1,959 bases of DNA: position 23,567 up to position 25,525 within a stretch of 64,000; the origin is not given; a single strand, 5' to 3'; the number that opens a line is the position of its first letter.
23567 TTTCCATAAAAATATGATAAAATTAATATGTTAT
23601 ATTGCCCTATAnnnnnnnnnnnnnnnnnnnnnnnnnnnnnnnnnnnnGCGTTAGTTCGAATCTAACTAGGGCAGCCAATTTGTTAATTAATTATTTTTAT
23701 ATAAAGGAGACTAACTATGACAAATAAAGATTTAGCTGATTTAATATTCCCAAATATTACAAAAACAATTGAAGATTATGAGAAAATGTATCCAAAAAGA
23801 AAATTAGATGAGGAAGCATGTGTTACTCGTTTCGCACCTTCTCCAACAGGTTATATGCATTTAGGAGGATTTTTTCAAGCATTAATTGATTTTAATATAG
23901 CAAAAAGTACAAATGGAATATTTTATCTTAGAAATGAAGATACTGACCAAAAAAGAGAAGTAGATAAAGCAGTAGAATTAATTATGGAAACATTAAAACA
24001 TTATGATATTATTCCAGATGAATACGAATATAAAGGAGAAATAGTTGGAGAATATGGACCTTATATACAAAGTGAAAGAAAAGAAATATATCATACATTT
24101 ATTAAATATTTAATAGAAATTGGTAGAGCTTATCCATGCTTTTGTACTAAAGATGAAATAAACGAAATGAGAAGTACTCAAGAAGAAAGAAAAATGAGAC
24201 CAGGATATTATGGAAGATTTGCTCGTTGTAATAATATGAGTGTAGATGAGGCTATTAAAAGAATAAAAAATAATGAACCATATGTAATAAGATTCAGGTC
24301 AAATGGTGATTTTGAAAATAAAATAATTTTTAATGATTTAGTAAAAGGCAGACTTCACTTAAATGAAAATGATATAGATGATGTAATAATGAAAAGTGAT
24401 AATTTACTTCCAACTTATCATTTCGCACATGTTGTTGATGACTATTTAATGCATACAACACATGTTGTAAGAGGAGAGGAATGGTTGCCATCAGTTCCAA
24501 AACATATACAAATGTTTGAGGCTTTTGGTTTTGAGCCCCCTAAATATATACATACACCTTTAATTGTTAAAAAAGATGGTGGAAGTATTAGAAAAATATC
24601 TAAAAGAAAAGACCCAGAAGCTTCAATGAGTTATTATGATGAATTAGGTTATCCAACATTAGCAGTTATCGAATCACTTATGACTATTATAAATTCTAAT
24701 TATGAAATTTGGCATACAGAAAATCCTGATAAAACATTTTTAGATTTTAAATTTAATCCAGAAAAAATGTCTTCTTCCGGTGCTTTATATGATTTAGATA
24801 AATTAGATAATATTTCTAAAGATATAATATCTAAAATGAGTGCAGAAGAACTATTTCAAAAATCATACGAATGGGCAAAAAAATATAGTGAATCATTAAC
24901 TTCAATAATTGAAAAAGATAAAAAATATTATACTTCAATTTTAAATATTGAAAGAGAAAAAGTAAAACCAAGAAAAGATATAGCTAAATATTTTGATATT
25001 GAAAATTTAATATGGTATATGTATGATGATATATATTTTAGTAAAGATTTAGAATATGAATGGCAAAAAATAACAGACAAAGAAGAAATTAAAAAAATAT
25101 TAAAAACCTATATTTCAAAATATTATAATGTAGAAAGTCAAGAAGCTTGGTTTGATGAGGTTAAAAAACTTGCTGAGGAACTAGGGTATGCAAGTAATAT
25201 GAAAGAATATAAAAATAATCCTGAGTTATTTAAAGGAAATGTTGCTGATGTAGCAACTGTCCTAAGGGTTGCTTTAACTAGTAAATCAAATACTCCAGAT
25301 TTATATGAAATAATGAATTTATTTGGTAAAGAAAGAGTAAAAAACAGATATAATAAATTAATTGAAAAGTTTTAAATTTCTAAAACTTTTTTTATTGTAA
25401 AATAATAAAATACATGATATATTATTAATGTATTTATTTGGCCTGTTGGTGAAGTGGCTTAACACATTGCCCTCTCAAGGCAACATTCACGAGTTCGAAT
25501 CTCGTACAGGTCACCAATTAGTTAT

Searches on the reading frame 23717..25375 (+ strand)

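Call 67: search_protein_families(library=pfam, proteins=[window:23717-25375:+], max_evalue=0.00001)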
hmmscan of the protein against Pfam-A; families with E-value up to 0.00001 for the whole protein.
window:23717-25375:+ (552 aa): 2 families
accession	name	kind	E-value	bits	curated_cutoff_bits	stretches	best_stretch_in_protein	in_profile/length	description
PF00749.27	tRNA-synt_1c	-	1.4e-73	248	23.4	1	36-324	3-275/314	tRNA synthetases class I (E and Q), catalytic domain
PF19269.4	Anticodon_2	-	6.9e-12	46.4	23.6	1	390-548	9-140/141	Anticodon binding domain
